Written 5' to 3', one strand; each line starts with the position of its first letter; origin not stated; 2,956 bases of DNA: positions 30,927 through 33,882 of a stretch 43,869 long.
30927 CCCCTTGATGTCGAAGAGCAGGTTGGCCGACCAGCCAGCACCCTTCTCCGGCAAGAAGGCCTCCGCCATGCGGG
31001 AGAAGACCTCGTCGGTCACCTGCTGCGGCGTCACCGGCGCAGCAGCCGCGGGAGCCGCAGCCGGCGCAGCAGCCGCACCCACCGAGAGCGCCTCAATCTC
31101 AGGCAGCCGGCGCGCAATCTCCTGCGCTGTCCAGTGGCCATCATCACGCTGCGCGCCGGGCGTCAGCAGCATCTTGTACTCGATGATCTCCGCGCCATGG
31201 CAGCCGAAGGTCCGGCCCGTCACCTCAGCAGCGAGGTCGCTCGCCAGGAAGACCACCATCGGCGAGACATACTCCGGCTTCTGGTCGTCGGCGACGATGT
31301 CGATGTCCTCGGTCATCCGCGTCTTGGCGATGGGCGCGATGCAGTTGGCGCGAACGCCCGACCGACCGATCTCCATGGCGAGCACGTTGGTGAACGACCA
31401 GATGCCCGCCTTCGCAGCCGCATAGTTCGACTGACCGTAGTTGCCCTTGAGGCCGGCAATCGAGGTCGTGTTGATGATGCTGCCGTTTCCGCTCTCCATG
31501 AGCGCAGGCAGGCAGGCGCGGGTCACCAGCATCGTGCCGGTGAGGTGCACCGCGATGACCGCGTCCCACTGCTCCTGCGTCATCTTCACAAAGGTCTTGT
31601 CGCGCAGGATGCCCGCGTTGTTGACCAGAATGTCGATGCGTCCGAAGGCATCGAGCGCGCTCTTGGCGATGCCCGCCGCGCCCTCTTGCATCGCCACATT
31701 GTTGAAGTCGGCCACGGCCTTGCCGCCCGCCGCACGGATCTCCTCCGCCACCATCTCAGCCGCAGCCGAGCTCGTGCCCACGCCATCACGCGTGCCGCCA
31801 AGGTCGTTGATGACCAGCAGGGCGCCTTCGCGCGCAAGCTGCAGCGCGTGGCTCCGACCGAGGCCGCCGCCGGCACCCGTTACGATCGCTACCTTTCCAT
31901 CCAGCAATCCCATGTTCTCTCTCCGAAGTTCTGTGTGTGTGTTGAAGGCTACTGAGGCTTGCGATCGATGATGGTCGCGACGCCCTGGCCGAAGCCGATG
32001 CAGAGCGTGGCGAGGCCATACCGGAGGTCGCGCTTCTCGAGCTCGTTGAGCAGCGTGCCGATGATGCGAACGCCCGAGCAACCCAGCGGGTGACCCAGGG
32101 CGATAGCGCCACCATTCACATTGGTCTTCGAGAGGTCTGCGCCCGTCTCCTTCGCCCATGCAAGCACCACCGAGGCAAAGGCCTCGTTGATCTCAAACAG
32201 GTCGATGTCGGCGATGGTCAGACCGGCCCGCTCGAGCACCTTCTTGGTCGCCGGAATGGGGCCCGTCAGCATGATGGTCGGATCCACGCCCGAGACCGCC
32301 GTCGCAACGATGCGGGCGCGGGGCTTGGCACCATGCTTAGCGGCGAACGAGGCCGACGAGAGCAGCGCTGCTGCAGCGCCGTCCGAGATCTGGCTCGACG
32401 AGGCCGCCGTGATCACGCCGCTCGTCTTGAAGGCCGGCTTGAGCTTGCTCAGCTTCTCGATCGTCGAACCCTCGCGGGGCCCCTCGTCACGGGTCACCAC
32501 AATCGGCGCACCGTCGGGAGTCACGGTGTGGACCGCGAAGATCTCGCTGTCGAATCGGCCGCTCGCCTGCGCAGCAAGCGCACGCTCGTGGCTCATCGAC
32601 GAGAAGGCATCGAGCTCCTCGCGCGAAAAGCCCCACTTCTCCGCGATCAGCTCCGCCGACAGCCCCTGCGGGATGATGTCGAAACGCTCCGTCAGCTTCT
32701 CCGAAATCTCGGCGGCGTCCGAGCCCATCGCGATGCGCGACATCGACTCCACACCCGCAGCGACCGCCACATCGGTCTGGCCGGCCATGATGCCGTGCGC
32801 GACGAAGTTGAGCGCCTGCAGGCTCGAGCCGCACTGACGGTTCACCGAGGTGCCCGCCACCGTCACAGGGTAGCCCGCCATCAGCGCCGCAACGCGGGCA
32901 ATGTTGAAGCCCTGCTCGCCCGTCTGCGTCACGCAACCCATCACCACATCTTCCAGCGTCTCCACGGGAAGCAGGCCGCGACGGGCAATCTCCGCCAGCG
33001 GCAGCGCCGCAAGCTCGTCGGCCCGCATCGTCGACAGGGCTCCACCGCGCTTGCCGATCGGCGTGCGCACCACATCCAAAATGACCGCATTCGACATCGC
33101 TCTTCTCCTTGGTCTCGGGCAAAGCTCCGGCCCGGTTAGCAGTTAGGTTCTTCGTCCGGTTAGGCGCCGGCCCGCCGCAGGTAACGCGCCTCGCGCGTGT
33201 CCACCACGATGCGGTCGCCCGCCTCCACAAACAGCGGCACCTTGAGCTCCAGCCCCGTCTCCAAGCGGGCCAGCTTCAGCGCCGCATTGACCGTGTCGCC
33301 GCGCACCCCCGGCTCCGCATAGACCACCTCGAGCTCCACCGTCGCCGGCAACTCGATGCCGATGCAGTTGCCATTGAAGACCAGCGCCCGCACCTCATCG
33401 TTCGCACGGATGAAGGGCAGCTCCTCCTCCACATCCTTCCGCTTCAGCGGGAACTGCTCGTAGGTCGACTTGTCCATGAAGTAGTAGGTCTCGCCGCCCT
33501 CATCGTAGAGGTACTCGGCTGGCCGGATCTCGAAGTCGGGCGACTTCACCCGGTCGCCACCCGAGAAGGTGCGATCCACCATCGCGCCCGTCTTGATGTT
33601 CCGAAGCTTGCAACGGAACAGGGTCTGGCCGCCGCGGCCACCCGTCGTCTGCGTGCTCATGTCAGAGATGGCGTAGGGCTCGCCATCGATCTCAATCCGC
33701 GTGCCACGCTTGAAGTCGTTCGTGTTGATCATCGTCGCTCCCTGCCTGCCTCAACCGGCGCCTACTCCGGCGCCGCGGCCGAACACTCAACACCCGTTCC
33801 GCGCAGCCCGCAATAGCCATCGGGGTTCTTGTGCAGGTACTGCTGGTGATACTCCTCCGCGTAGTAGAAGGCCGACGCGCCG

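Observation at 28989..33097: Peroxisome-style (MFE-2/SCPx-like) beta-oxidation pair: thiolase plus an SDR-(SCP2)x3-hydratase-2 megaprotein with permuted domain order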

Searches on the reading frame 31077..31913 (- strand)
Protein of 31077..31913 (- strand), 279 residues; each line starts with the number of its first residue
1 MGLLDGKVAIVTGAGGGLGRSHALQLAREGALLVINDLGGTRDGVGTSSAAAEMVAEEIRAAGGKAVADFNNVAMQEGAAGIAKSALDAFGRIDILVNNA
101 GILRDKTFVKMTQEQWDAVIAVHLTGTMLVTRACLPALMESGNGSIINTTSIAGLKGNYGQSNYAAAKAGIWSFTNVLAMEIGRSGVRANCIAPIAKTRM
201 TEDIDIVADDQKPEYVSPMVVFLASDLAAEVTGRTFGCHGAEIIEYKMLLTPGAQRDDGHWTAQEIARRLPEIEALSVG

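Call 29: search_solved_structures(query=window:31077-31913:-, max_evalue=1e-40, show_alignments=5)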
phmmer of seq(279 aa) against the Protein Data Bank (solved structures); distinct sequences matched with E-value up to 1e-40: 13.
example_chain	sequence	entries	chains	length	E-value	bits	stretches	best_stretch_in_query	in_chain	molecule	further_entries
2et6_A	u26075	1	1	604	3.2e-112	377.8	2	6-273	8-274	(3R)-hydroxyacyl-CoA dehydrogenase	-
1zbq_A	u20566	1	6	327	5.9e-65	222.9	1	4-237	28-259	17-beta-hydroxysteroid dehydrogenase 4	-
1gz6_A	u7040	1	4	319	1.9e-64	221.2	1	4-236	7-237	ESTRADIOL 17 BETA-DEHYDROGENASE 4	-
3qlj_A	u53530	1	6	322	1e-62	215.5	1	1-263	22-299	Short chain dehydrogenase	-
3oml_A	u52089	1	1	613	2.3e-61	211.1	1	4-226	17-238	Peroxisomal Multifunctional Enzyme Type 2, CG3415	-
7ulh_A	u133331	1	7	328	1.1e-50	176.2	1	2-242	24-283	Short chain dehydrogenase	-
7lg9_A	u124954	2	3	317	2.5e-46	161.8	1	4-244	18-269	3-ketoacyl-ACP reductase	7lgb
4rzh_A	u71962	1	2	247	5.2e-46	160.8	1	3-242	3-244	3-oxoacyl-[acyl-carrier protein] reductase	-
7sub_A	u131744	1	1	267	1.5e-44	156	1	1-253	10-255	3-oxoacyl-reductase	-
2hq1_A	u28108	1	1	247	3.3e-43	151.6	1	4-240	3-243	Glucose/ribitol dehydrogenase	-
4kzp_A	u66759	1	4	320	3.7e-43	151.5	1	4-244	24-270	Oxidoreductase, short chain dehydrogenase/reductase family protein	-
4jro_A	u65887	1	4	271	5.6e-42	147.6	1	4-241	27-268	FabG protein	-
2uvd_A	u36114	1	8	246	4e-41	144.8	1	3-241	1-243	3-OXOACYL-(ACYL-CARRIER-PROTEIN) REDUCTASE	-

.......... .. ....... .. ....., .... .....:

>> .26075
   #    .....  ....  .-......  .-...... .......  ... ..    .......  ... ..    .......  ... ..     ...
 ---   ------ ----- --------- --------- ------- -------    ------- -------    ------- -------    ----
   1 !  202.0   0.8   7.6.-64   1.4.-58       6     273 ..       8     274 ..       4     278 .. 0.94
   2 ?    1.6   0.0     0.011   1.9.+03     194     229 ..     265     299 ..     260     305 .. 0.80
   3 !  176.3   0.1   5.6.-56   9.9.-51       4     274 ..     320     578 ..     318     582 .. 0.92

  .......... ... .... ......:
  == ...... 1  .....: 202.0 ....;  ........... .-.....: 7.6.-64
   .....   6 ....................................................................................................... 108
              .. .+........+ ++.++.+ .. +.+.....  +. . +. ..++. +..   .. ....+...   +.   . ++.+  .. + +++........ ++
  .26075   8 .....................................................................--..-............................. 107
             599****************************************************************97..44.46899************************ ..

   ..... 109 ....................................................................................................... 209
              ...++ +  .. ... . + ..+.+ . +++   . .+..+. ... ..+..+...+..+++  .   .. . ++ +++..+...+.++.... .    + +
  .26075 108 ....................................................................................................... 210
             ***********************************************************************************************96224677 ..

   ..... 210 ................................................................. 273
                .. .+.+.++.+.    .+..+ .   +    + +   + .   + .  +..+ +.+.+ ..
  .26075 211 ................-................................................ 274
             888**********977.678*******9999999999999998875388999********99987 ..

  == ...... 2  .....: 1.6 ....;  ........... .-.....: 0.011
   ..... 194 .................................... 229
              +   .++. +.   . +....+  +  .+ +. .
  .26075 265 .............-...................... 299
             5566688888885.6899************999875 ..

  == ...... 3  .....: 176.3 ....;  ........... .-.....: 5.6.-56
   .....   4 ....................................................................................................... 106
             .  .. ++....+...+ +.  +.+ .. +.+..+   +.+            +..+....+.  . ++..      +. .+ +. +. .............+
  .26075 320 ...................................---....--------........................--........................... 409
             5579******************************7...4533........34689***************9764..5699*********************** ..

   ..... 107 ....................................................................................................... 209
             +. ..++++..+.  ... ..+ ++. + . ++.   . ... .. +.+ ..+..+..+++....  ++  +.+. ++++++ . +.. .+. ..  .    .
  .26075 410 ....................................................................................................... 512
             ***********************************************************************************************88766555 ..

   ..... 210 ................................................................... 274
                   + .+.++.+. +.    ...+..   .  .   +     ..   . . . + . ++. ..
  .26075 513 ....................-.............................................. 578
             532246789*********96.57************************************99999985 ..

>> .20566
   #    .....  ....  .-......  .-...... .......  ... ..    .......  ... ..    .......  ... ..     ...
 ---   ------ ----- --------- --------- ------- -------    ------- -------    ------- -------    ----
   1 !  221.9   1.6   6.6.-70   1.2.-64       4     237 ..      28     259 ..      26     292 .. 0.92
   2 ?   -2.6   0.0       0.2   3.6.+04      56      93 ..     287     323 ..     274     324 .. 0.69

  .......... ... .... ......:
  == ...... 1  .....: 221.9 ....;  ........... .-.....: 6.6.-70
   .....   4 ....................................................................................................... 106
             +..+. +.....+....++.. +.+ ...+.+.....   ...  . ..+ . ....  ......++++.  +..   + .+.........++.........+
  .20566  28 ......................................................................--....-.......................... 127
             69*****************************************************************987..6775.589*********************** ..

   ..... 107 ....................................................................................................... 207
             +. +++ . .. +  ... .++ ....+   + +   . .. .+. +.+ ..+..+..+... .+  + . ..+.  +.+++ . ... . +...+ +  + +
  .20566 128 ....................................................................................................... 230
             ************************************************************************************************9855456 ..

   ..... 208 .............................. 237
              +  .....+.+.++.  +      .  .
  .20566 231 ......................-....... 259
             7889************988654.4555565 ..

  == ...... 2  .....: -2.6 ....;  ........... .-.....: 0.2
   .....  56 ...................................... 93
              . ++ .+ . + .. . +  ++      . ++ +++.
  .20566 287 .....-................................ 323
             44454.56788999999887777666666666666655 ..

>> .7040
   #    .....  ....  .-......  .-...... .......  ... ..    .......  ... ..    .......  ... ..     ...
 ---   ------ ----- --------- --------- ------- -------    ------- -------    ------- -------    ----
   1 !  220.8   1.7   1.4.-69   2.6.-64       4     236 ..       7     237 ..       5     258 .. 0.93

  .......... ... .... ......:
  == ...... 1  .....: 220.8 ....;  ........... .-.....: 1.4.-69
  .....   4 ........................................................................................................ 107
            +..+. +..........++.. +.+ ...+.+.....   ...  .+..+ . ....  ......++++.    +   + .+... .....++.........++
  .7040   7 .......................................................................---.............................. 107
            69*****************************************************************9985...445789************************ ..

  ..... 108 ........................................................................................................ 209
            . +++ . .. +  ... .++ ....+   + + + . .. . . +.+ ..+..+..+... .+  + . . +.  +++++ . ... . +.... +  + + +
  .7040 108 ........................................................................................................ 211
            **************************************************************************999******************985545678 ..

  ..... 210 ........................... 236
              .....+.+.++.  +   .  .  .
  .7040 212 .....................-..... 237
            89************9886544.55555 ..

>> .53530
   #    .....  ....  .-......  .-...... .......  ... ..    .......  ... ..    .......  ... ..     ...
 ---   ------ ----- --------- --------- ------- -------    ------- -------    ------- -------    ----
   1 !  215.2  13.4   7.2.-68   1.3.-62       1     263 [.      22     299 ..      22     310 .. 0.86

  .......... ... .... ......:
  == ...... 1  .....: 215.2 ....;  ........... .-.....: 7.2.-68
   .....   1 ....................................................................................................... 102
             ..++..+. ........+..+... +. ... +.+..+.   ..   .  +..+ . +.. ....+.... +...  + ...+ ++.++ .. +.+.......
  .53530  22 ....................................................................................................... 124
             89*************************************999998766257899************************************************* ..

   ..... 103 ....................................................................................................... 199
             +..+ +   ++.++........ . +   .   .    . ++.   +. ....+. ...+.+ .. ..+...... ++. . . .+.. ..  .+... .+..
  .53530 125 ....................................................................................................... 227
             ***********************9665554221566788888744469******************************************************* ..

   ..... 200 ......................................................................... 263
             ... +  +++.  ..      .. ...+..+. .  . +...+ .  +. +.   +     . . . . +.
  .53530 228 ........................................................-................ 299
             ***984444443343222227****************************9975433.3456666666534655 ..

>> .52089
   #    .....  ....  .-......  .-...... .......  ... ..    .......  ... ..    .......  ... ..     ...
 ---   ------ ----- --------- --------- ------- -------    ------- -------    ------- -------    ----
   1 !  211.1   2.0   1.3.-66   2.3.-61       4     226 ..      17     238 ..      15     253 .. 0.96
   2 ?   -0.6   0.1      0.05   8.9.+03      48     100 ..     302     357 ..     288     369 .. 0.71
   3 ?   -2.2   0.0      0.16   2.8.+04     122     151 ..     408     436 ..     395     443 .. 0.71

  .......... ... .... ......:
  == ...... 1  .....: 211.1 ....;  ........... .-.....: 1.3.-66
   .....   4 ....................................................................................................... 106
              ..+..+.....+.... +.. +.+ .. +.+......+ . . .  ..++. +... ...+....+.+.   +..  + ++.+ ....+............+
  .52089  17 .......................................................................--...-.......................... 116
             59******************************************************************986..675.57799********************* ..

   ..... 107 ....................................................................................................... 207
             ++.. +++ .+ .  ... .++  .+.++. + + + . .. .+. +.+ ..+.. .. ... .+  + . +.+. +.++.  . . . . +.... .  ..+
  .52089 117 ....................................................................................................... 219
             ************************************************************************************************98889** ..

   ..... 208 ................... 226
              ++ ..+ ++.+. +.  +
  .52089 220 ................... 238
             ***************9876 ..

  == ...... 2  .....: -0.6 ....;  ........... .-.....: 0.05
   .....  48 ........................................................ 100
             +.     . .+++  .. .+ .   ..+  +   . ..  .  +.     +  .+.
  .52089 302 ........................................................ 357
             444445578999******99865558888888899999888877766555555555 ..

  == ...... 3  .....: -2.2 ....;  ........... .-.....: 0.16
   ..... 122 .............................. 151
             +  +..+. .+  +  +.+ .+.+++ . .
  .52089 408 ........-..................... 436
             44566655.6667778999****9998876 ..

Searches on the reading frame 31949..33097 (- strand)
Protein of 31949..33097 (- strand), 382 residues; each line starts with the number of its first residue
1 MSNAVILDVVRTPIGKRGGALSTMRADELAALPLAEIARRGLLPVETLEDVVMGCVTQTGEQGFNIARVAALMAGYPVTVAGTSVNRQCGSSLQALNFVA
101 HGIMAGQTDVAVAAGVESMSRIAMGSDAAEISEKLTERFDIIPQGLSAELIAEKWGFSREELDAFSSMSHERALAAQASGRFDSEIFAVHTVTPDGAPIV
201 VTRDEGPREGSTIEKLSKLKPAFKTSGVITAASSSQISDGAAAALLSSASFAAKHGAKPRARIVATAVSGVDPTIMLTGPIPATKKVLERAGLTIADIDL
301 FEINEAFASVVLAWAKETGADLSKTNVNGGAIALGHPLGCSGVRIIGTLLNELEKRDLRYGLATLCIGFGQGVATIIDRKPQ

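Call 5: search_protein_families(library=pfam, proteins=[window:31949-33097:-], max_evalue=0.01)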
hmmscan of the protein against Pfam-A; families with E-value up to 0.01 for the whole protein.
window:31949-33097:- (382 aa): 5 families
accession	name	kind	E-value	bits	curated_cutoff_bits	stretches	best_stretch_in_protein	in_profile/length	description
PF00108.29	Thiolase_N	-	1.9e-63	214.7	26.4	1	5-249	2-259/260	Thiolase, N-terminal domain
PF02803.24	Thiolase_C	-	2.9e-50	169.5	27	1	258-378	2-122/123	Thiolase, C-terminal domain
PF22691.2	Thiolase_C_1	-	0.0011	19.2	28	0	278-319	18-59/144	Thiolase C-terminal domain-like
PF08541.16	ACP_syn_III_C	-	0.0016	19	26.6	1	288-374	1-82/90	3-Oxoacyl-[acyl-carrier-protein (ACP)] synthase III C terminal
PF00109.32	ketoacyl-synt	-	0.0045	17.1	20.8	1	84-120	169-205/252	Beta-ketoacyl synthase, N-terminal domain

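Call 6: search_protein_families(library=ncbifam, proteins=[window:31949-33097:-], max_evalue=0.01)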
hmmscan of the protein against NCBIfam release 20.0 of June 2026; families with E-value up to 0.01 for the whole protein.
window:31949-33097:- (382 aa): 43 families (the best 25 are shown)
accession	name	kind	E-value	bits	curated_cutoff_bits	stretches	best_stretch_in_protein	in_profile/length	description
TIGR01930.1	AcCoA-C-Actrans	subfamily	3.9e-133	444.1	240.55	1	6-377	1-384/385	acetyl-CoA C-acyltransferase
NF006090.0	PRK08242.1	equivalog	2.4e-125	418.8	514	2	228-379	250-401/402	acetyl-CoA C-acetyltransferase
NF005865.0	PRK07801.1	equivalog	1.4e-123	412.9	591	1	1-379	1-381/382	acetyl-CoA C-acetyltransferase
NF006510.0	PRK08947.1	equivalog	4.9e-121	404.3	519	1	1-379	1-386/387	acetyl-CoA C-acyltransferase FadA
NF005889.0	PRK07850.1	equivalog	1.7e-118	396.1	515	1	1-379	1-386/387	steroid 3-ketoacyl-CoA thiolase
NF005077.0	PRK06504.1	subfamily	3.4e-118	395.2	590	1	1-379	1-389/390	acetyl-CoA C-acetyltransferase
NF006551.0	PRK09050.1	subfamily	2.7e-115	385.6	605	2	134-379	153-400/401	3-oxoadipyl-CoA thiolase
TIGR02430.1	pcaF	equivalog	2.4e-114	382.5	597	1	3-379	2-399/400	3-oxoadipyl-CoA thiolase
TIGR02445.1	fadA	equivalog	1.4e-109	366.6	591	1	4-379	2-384/385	acetyl-CoA C-acyltransferase FadA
NF005890.0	PRK07851.1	equivalog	1.8e-106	356.6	580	2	142-379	171-404/406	acetyl-CoA C-acetyltransferase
NF006553.0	PRK09052.1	equivalog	1.3e-104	350.4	567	1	2-379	6-398/399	acetyl-CoA C-acyltransferase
NF006552.0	PRK09051.1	subfamily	3.4e-101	339.4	565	1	3-379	5-394/395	beta-ketothiolase BktB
NF005805.0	PRK07661.1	equivalog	1.4e-100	337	633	1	1-378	1-389/391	acetyl-CoA C-acetyltransferase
NF004853.0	PRK06205.1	subfamily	2.9e-99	332.8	551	2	147-379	164-402/404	acetyl-CoA C-acetyltransferase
NF005033.0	PRK06445.1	equivalog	8.4e-99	331.4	511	1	22-379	29-394/395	acetyl-CoA C-acetyltransferase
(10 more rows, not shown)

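Call 13: search_solved_structures(query=window:31949-33097:-, max_evalue=1e-30)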
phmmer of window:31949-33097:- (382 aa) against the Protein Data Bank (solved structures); distinct sequences matched with E-value up to 1e-30: 89 (the best 60 are shown).
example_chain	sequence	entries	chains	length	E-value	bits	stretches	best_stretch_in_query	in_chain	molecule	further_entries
1ulq_A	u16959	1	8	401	1.2e-101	344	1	139-378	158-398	putative acetyl-CoA acetyltransferase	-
3goa_A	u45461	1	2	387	6.7e-98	331.6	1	2-379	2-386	3-ketoacyl-CoA thiolase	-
4b3h_C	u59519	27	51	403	1.8e-94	320.4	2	223-379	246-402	FATTY ACID BETA-OXIDATION COMPLEX BETA-CHAIN FADA | Putative acyltransferase Rv0859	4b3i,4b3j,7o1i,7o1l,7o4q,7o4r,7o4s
3svk_A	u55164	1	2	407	1.5e-93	317.4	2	223-379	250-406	Acetyl-CoA acetyltransferase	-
7o1g_D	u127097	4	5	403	4.9e-93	315.6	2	223-379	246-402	Putative acyltransferase Rv0859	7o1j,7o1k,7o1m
4ubv_A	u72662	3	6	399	3.8e-91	309.4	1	4-379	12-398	Acetyl-CoA acetyltransferase FadA5 | Steroid 3-ketoacyl-CoA thiolase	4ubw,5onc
4ubt_A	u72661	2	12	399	1.2e-89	304.5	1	4-379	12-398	Acetyl-CoA acetyltransferase FadA5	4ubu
1wdk_C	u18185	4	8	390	3.6e-89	302.9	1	4-379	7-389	3-ketoacyl-CoA thiolase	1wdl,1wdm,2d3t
8jg3_A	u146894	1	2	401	2.4e-88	300.2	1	3-379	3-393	Acetyl-CoA C-acetyltransferase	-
6pca_A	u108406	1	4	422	2.5e-86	293.6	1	3-379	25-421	Beta-ketoadipyl-CoA thiolase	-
8gqh_A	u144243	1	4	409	8.1e-86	291.9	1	5-379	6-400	Thiolase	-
4n44_A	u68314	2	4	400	1.3e-85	291.2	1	2-379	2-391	Acetyl-CoA acetyltransferase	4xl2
4e1l_A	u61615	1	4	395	3.4e-85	289.9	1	1-379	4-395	Acetoacetyl-CoA thiolase 2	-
4o99_A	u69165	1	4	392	5.3e-85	289.2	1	3-380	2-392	Acetyl-CoA acetyltransferase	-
6pcb_A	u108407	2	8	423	9.5e-85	288.4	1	3-379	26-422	Beta-ketoadipyl-CoA thiolase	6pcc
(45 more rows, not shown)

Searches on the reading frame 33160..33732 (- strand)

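Call 9: search_protein_families(library=pfam, proteins=[window:33160-33732:-], max_evalue=0.001)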
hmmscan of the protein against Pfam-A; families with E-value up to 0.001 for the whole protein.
window:33160-33732:- (190 aa): 3 families
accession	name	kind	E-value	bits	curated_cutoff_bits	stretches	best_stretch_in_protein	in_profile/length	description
PF09285.17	Elong-fact-P_C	-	1e-23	83.2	25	1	132-187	1-56/56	Elongation factor P, C-terminal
PF08207.18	EFP_N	-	2e-18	66.6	23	1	4-62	2-58/58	Elongation factor P (EF-P) KOW-like domain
PF01132.26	EFP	-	7.9e-15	55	27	1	70-124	1-54/54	Elongation factor P (EF-P) OB domain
